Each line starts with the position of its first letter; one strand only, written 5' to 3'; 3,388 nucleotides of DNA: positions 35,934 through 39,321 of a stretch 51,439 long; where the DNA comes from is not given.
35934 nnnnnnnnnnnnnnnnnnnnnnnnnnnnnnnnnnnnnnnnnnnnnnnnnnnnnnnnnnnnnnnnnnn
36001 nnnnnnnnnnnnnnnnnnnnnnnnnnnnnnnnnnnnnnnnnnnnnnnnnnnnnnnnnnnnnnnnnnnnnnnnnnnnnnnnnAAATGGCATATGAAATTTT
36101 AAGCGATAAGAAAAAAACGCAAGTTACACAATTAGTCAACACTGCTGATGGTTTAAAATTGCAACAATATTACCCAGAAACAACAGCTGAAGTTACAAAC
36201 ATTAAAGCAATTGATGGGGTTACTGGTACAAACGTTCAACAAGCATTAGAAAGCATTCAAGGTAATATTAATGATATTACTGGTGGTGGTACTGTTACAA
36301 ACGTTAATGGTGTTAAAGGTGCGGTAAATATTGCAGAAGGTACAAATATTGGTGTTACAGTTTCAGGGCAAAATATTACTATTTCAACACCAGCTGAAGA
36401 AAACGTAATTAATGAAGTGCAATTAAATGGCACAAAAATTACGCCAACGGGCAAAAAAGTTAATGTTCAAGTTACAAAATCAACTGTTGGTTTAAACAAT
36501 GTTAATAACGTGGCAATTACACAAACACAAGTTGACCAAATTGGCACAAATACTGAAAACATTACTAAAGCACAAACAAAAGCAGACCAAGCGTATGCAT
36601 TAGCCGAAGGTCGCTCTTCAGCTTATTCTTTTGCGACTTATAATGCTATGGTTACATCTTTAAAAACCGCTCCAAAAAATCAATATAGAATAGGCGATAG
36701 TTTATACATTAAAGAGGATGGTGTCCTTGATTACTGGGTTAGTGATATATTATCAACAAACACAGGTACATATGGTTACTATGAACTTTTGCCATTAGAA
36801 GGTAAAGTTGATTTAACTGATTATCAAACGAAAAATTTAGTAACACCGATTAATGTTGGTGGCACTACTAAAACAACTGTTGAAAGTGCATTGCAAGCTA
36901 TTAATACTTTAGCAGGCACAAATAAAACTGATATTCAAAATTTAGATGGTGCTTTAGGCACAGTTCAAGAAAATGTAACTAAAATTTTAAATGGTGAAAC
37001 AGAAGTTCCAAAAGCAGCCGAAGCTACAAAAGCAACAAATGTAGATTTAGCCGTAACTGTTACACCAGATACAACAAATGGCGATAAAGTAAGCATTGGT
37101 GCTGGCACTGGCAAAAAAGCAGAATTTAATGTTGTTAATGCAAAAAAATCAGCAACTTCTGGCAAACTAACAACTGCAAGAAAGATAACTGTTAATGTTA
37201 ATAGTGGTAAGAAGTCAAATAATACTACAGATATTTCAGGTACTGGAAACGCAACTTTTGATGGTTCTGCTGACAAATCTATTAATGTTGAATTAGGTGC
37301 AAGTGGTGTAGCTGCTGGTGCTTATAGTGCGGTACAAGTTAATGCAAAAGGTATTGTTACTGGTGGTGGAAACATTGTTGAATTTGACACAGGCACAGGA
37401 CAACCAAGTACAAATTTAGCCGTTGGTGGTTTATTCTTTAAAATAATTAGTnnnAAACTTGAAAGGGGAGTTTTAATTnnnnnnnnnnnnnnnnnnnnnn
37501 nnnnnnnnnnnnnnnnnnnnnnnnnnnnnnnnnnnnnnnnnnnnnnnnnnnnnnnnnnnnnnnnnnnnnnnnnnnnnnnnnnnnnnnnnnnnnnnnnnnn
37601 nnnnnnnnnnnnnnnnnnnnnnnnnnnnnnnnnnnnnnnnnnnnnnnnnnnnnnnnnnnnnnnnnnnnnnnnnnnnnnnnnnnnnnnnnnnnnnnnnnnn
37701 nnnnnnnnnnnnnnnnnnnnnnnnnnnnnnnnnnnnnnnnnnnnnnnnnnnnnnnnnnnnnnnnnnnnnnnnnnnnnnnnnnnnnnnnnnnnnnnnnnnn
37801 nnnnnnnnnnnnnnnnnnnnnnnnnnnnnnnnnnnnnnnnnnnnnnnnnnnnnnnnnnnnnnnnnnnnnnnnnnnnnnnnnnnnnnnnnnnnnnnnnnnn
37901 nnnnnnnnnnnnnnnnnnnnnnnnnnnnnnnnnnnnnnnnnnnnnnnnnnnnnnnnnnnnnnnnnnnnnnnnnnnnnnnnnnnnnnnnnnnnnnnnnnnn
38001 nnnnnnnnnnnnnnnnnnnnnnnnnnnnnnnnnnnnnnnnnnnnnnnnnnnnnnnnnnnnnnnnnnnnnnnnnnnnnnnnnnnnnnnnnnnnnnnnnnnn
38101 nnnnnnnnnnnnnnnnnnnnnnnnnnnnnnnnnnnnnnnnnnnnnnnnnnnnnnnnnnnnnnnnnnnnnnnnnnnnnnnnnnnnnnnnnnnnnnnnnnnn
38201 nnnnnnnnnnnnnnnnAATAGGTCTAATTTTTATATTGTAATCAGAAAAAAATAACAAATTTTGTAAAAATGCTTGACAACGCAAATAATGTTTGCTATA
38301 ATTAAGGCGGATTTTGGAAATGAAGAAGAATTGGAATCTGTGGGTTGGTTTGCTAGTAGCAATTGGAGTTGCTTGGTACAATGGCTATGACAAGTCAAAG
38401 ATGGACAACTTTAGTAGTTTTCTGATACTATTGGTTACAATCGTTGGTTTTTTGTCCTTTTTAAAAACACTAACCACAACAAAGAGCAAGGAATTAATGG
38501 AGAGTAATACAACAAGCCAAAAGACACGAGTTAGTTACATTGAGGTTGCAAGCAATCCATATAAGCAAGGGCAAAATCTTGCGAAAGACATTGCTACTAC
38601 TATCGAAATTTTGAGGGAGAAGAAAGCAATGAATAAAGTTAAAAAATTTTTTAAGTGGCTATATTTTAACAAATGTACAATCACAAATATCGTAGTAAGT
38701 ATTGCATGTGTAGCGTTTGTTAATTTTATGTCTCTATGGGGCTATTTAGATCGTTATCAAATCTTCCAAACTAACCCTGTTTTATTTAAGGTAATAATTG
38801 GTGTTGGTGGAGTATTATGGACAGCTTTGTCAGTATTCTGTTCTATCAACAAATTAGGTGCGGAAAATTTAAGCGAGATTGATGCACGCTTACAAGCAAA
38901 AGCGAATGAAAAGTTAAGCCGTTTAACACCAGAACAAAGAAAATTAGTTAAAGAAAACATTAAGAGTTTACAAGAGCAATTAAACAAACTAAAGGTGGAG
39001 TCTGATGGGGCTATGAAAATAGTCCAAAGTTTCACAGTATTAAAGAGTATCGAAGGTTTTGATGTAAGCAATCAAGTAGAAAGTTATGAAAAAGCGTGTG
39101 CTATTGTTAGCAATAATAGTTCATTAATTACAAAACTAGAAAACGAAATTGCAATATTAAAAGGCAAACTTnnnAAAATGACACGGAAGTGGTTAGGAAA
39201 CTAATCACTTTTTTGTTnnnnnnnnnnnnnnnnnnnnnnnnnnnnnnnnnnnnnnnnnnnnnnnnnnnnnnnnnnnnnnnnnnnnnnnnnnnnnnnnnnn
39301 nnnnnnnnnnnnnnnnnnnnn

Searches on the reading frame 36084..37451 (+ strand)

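Call 15: search_protein_families(library=phrogs, proteins=[window:36084-37451:+], max_evalue=0.001)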
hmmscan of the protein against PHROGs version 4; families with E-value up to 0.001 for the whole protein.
window:36084-37451:+ (456 aa): 3 families
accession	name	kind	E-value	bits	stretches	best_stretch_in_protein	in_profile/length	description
phrog_24573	-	unknown function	1.9e-06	27.3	1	326-432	311-419/780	-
phrog_7389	-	tail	3.9e-06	26.7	1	303-432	289-405/732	tail fiber protein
phrog_38759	-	unknown function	5.4e-06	26.1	1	357-442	60-134/920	-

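Call 91: search_protein_families(library=pfam, proteins=[window:36084-37451:+], max_evalue=0.001)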
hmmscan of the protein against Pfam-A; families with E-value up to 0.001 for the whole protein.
window:36084-37451:+ (456 aa): 0 families

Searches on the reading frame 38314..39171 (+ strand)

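Call 15: search_protein_families(library=phrogs, proteins=[window:38314-39171:+], max_evalue=0.001)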
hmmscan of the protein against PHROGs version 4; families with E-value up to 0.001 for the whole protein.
window:38314-39171:+ (286 aa): 1 family
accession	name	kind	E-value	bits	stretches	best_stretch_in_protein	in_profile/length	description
phrog_5105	-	unknown function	0.00033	21.8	1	160-263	14-113/159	-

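Call 60: search_protein_families(library=pfam, proteins=[window:38314-39171:+], max_evalue=0.01)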
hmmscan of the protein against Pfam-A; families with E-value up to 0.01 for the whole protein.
window:38314-39171:+ (286 aa): 1 family
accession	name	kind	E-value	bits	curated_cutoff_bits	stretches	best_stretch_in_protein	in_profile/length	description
PF14163.11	SieB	-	0.00044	20.3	26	1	160-228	33-101/147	Super-infection exclusion protein B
